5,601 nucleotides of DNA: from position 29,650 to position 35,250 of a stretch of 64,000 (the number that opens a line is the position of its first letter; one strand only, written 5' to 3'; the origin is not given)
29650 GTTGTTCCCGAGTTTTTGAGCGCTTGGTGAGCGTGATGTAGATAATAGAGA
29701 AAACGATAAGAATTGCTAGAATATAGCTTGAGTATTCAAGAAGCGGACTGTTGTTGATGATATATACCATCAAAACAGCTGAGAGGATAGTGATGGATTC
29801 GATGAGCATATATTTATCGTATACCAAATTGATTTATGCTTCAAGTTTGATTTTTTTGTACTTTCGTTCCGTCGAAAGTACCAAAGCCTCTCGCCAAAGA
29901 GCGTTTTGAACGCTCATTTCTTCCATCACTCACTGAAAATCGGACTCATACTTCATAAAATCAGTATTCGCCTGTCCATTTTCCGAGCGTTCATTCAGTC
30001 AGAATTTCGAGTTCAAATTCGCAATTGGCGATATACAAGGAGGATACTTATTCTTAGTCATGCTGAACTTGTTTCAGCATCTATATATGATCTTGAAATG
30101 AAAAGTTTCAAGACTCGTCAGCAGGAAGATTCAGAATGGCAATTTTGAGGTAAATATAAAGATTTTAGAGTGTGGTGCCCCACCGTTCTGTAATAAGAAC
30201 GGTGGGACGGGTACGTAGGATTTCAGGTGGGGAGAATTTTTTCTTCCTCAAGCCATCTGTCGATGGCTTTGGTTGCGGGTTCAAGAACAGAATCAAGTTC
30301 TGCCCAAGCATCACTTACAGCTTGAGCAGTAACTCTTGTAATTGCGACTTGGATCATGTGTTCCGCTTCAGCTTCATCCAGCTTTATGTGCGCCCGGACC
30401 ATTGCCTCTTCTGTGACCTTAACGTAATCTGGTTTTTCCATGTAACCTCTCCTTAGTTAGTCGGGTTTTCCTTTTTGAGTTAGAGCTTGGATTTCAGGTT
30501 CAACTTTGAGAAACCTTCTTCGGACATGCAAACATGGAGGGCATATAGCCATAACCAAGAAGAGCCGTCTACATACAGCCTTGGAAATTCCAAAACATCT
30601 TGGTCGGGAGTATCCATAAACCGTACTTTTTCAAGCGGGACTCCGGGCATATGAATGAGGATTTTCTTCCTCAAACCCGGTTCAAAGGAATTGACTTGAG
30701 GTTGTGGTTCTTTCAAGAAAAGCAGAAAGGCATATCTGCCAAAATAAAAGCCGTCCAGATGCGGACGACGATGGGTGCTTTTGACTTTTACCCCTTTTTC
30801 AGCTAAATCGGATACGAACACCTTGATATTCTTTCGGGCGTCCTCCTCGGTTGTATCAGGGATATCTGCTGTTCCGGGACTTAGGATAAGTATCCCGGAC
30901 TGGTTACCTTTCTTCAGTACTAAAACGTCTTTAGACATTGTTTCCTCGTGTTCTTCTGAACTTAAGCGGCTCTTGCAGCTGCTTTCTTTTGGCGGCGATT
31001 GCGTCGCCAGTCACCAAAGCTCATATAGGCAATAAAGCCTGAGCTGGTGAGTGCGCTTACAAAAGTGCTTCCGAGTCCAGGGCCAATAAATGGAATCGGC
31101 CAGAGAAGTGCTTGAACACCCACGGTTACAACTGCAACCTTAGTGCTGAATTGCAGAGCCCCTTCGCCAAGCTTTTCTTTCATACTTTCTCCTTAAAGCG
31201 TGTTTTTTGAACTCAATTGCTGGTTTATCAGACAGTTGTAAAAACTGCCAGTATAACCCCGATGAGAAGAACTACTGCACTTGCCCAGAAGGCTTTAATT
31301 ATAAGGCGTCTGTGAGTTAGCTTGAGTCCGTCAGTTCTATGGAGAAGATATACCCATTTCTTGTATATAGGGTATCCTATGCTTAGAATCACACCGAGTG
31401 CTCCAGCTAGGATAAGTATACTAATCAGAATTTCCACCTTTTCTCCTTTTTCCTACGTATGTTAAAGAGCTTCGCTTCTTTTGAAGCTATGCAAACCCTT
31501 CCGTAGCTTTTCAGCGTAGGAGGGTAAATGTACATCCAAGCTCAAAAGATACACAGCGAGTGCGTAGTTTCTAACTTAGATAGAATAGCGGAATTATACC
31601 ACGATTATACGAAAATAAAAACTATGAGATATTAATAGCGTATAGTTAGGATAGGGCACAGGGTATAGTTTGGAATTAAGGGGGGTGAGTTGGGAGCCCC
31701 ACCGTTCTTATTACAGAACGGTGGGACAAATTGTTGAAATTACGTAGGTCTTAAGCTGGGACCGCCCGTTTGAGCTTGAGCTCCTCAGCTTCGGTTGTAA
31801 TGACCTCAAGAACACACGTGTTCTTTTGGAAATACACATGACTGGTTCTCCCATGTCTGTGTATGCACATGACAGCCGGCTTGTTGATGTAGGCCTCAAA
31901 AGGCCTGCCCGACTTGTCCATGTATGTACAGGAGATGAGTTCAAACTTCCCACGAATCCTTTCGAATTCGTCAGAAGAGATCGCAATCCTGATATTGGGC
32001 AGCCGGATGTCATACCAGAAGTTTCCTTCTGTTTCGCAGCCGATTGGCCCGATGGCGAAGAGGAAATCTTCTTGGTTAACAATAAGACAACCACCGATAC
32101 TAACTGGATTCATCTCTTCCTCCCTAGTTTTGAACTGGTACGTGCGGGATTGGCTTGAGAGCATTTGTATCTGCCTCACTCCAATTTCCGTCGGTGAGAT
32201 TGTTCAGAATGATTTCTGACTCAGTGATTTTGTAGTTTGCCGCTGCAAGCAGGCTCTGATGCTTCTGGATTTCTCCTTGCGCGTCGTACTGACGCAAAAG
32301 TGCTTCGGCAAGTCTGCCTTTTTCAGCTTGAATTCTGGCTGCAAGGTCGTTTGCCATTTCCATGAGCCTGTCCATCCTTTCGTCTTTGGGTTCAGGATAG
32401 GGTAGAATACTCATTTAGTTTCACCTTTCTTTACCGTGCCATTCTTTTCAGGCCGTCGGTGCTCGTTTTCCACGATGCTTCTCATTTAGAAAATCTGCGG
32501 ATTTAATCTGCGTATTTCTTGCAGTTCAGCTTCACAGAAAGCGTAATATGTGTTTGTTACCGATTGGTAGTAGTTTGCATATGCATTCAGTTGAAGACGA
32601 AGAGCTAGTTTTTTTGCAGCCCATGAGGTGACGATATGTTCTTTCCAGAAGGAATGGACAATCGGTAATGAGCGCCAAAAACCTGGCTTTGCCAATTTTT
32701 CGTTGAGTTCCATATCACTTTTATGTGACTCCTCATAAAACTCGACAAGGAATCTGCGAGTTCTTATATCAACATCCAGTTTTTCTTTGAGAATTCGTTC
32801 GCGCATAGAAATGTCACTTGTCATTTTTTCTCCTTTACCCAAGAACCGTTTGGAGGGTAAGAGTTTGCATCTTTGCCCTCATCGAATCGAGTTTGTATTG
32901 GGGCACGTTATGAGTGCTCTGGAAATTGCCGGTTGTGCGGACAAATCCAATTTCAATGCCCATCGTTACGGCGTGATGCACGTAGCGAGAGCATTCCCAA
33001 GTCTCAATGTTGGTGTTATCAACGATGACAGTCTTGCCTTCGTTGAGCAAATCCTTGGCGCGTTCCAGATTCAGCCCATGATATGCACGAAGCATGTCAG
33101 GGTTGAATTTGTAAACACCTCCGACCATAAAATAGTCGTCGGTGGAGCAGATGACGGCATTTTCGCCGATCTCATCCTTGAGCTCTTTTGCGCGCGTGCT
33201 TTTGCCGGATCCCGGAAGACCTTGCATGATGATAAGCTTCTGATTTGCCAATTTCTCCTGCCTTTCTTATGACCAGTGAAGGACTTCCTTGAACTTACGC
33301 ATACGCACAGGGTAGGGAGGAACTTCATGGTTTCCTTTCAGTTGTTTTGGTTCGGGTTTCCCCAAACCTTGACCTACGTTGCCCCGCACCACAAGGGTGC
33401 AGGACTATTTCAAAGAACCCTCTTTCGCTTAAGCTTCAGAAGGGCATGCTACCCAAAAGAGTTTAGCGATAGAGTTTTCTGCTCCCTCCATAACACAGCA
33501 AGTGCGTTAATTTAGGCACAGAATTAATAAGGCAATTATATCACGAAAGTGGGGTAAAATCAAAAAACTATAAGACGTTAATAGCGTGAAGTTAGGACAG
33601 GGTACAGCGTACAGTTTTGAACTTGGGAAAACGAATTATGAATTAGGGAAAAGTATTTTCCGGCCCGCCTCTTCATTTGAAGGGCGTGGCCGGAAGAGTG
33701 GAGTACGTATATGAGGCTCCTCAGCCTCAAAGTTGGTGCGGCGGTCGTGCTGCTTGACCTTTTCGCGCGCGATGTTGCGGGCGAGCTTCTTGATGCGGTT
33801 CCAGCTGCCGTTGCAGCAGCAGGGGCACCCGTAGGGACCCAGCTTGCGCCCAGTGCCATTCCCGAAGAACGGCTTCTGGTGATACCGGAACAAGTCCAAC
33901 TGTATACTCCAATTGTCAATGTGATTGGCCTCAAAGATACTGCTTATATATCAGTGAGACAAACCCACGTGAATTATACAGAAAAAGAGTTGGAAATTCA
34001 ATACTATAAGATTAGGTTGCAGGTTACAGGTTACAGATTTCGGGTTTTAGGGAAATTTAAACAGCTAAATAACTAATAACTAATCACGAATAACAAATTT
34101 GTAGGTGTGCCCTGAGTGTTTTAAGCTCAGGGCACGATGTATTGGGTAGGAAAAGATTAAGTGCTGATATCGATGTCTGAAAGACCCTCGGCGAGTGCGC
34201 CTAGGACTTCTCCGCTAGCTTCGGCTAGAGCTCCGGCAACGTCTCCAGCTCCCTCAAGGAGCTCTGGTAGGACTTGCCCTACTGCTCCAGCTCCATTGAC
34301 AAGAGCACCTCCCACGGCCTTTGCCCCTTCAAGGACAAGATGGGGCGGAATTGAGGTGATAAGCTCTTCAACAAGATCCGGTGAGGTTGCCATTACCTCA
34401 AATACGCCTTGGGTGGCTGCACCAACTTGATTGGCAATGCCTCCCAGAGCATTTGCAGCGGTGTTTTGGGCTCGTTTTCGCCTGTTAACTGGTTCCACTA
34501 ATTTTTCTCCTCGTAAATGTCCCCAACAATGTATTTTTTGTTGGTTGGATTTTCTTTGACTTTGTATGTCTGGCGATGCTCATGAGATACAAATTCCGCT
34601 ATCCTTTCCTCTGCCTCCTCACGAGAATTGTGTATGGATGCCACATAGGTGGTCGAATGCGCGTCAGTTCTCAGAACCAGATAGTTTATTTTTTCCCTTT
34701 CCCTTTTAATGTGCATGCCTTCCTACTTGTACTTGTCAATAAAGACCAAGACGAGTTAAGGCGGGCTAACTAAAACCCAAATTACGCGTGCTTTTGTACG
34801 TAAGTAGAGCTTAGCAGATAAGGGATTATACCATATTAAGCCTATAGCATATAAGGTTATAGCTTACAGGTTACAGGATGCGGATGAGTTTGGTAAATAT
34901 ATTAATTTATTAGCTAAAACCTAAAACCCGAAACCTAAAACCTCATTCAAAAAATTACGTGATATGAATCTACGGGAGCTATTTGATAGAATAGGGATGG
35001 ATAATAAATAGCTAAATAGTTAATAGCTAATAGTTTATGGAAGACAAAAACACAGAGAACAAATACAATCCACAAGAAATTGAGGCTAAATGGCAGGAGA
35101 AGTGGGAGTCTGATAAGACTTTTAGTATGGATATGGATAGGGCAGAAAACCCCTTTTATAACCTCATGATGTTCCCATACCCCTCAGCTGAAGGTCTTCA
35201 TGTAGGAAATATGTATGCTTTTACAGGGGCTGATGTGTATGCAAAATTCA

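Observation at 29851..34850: GC-richer block of four stacked small-gene cassettes with a uniform promoter-leader-genes-hairpin layout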

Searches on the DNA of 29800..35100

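Call 24: search_rna_families(source=window, start=29800, end=35100, threshold=evalue, max_evalue=5)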
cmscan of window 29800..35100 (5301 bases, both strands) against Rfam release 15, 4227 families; matches with E-value up to 5: 4.
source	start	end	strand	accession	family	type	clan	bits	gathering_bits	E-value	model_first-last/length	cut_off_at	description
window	30741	30791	-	RF02754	ES205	Gene; sRNA;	-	21.7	86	2.9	1-72/72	no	ES205 sRNA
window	29851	29914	+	RF01714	Ocean-V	Gene; sRNA;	-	21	75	0.82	1-72/72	no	Ocean-V RNA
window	33223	33276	+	RF01175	snoU83D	Gene; snRNA; snoRNA; CD-box;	-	20.8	55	2.2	1-81/81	no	Small nucleolar RNA U83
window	30885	30988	-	RF00195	RsmY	Gene; sRNA;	CL00106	17.8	57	0.41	1-121/121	no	RsmY RNA family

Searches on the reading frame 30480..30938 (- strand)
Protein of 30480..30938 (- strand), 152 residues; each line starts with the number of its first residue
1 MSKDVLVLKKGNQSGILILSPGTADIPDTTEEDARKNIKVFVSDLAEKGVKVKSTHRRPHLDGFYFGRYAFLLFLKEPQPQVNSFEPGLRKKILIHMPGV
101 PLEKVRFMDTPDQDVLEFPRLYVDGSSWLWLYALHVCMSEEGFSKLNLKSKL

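Call 9: search_protein_families(library=pfam, max_evalue=0.1, proteins=[window:30480-30938:-])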
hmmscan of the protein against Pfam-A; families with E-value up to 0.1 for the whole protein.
window:30480-30938:- (152 aa): 0 families

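Call 10: search_protein_families(library=phrogs, max_evalue=0.1, proteins=[window:30480-30938:-])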
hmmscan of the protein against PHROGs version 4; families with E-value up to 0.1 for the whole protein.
window:30480-30938:- (152 aa): 0 families

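Call 14: find_encoding_contigs(protein=window:30483-30938:-, flank=10000, max_places=10)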
Protein seq(152 aa) (152 aa): 4 contigs read that carry it; 4 places shown.
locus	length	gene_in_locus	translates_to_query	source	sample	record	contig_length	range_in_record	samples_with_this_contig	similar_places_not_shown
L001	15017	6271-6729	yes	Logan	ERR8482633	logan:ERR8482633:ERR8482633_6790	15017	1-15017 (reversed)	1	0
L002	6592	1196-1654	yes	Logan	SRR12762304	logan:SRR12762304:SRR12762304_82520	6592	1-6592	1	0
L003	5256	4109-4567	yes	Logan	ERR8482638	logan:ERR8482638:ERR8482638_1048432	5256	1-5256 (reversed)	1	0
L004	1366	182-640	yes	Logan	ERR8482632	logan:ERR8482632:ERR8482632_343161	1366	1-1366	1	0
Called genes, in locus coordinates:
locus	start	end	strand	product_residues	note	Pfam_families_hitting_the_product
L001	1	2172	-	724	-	?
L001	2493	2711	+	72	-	-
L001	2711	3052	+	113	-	-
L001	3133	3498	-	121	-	-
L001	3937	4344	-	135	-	-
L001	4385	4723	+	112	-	-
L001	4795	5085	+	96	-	-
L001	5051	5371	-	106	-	-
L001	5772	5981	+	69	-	-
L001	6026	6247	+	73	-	-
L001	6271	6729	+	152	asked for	-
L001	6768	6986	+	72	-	-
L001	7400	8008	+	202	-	-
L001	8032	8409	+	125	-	PF05635:23S_rRNA_IVP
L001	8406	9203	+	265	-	-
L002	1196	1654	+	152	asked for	-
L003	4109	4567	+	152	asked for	-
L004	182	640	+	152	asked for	-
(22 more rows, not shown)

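Call 28: find_homologous_proteins(query=window:30483-30938:-, max_evalue=0.01)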
Query seq(152 aa) (152 aa): 21 proteins with E <= 0.01 among 123 candidates.
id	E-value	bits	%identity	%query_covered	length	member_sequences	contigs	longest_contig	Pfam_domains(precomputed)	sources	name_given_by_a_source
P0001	5.7e-97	340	100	100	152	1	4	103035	-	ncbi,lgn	-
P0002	1.7e-74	267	83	91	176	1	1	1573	-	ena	-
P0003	6.0e-11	60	39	76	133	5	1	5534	-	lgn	-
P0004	6.6e-10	57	35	78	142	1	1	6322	-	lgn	-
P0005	7.3e-10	57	36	76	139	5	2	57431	-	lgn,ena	-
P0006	1.6e-9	56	35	77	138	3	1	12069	-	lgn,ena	-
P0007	2.3e-9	55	37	76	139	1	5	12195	-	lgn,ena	-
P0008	2.4e-9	55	32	78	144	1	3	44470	-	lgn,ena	-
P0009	2.9e-9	55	38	76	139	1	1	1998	-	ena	-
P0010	3.0e-9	55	38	76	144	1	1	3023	-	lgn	-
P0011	3.4e-9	55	38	74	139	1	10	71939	-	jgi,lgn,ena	-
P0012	3.4e-9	55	38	76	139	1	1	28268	-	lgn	-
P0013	3.8e-9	55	33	77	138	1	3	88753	-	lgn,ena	-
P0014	4.2e-9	54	38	76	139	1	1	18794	-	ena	-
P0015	7.4e-9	54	35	74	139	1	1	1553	-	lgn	-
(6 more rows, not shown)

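Call 29: find_encoding_contigs(protein=P0011, flank=10000, max_places=3)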
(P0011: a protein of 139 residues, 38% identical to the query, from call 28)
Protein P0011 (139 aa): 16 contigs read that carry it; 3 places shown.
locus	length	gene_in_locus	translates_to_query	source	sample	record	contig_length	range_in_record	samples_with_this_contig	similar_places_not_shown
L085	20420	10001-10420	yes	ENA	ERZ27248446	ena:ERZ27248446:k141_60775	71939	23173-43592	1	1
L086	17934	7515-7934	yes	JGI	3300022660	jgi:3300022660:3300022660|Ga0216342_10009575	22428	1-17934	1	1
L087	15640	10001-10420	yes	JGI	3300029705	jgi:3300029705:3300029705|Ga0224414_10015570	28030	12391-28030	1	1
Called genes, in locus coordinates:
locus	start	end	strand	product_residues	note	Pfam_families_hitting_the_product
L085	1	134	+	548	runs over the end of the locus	-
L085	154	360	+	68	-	PF13560:HTH_31, PF12844:HTH_19, PF01381:HTH_3, PF13443:HTH_26, PF13412:HTH_24 (faint)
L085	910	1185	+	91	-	PF00216:Bac_DNA_binding, PF18291:HU-HIG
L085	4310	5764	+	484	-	PF11443:DUF2828, PF13519:VWA_2 (weak), PF25043:DUF7788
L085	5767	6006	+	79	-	-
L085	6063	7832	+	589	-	PF04851:ResIII (weak), PF00271:Helicase_C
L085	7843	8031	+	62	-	-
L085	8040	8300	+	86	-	-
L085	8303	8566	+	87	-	PF01726:LexA_DNA_bind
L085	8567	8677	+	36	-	-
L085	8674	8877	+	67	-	-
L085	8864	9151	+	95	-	-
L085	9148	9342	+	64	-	-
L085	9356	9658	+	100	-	-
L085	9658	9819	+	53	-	-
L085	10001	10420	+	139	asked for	-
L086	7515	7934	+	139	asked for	-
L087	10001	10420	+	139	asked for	-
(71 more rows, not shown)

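Call 30: find_encoding_contigs(protein=P0013, flank=10000, max_places=2)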
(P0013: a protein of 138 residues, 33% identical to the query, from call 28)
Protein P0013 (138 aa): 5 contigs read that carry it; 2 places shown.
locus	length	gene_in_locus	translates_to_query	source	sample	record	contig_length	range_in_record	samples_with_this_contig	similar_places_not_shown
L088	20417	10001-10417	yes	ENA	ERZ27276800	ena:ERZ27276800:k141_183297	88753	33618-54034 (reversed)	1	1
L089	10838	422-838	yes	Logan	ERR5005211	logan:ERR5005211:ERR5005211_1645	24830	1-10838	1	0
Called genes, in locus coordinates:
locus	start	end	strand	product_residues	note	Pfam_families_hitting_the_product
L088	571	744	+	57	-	-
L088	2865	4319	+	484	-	PF11443:DUF2828, PF13519:VWA_2 (faint), PF11443:DUF2828, PF25043:DUF7788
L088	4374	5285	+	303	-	-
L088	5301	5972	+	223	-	-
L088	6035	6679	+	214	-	PF13672:PP2C_2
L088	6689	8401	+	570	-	PF00069:Pkinase (weak)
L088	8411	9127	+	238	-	PF25190:Tad5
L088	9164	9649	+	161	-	PF09643:YopX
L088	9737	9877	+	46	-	-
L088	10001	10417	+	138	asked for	-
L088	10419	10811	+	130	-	-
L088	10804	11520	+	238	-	-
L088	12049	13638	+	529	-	PF05133:SPP1_portal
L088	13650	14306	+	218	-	PF04233:Phage_Mu_F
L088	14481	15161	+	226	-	-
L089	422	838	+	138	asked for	-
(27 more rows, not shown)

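Call 31: find_encoding_contigs(protein=P0008, flank=10000, max_places=2)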
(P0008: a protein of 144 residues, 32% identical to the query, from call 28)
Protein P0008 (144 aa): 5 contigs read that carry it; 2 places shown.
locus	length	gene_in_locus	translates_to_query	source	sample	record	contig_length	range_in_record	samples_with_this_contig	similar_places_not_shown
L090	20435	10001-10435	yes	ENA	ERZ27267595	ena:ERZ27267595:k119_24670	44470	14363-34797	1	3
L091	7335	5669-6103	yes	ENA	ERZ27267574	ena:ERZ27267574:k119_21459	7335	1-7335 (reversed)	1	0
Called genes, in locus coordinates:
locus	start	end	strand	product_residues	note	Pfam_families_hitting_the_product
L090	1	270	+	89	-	-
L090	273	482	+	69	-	-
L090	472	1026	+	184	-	PF04011:LemA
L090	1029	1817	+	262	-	-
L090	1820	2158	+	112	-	-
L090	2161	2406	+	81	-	-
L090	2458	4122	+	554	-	-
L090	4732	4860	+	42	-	-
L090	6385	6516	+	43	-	-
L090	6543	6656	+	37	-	-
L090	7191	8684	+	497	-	PF11443:DUF2828, PF25043:DUF7788, PF13519:VWA_2 (weak)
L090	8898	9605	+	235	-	PF25190:Tad5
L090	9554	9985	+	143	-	-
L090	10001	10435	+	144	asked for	-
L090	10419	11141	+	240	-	-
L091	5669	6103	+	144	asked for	-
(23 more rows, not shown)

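Call 58: find_encoding_contigs(protein=P0002, flank=10000, max_places=5)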
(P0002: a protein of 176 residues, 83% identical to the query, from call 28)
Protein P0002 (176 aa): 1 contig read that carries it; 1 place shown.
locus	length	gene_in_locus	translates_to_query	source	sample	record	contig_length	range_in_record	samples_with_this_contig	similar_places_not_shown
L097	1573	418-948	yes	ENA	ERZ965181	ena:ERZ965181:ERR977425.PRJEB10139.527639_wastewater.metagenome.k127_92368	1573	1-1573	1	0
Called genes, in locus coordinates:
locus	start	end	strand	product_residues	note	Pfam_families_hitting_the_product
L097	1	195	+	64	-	?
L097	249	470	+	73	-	-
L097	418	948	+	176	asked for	-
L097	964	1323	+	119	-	-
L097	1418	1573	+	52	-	?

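Call 87: search_protein_families(library=padloc, max_evalue=0.01, proteins=[window:30480-30938:-])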
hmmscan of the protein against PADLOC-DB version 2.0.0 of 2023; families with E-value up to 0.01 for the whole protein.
window:30480-30938:- (152 aa): 0 families

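Call 91: search_solved_structures(query=A3, max_evalue=1)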
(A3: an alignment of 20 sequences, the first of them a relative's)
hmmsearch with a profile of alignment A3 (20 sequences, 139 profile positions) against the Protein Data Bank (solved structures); distinct sequences matched with E-value up to 1: 3.
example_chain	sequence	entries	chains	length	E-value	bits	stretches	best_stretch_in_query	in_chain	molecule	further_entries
1poq_A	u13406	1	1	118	0.44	13.7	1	84-125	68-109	YPM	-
1pm4_A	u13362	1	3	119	0.45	13.7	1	84-125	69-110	YPM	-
4knc_B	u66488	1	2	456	0.88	12.7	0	23-59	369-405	Alginate biosynthesis protein AlgX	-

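Call 95: predict_structure(alignment_id=A3)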
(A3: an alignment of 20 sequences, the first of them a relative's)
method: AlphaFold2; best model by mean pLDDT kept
length: 152 residues; sequences in the alignment: 20
mean_pLDDT: 42.1   pTM: 0.33
mean pLDDT of the five models: 42.1, 35.7, 35.3, 34.4, 33.8
residues with pLDDT >= 90: 0; 70-90: 0; 50-70: 34; < 50: 118
segments of 3 or more residues with pLDDT < 50: 1-3, 19-29, 51-152
pLDDT, mean of each block of 10 residues (from residue 1): 53 54 41 54 53 37 36 43 31 38 35 38 39 46 35 28
secondary structure, 60 per line:
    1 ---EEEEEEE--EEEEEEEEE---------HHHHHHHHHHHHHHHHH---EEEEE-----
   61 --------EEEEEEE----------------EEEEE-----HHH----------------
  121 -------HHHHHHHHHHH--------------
elements in order: E4-10 E13-21 H31-47 E51-55 E69-75 E92-96 H128-138

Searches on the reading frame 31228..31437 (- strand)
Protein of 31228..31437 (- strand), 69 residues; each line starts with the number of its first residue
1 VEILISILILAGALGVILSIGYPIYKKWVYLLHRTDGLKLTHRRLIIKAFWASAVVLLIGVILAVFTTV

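Call 9: search_protein_families(library=pfam, max_evalue=0.1, proteins=[window:31228-31437:-])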
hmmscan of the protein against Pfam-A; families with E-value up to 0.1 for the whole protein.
window:31228-31437:- (69 aa): 2 families
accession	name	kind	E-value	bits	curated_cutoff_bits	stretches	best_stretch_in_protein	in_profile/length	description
PF00902.23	TatC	-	0.0057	16.9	25.1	1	2-67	54-116/208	Sec-independent protein translocase protein (TatC)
PF01944.22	SpoIIM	-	0.051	13.9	26.9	1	3-67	107-161/163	Stage II sporulation protein M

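Call 10: search_protein_families(library=phrogs, max_evalue=0.1, proteins=[window:31228-31437:-])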
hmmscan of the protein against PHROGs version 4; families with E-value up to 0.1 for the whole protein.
window:31228-31437:- (69 aa): 0 families

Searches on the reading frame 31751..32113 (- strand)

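Call 9: search_protein_families(library=pfam, max_evalue=0.1, proteins=[window:31751-32113:-])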
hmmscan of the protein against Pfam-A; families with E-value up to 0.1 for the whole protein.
window:31751-32113:- (120 aa): 0 families

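Call 10: search_protein_families(library=phrogs, max_evalue=0.1, proteins=[window:31751-32113:-])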
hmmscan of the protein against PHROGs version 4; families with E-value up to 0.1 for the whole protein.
window:31751-32113:- (120 aa): 1 family
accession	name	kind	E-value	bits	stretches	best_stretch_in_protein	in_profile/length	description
phrog_12712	-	unknown function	0.047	14.5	1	24-82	15-74/156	-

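Call 87: search_protein_families(library=padloc, max_evalue=0.01, proteins=[window:31751-32113:-])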
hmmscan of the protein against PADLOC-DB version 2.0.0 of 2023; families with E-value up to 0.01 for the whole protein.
window:31751-32113:- (120 aa): 0 families
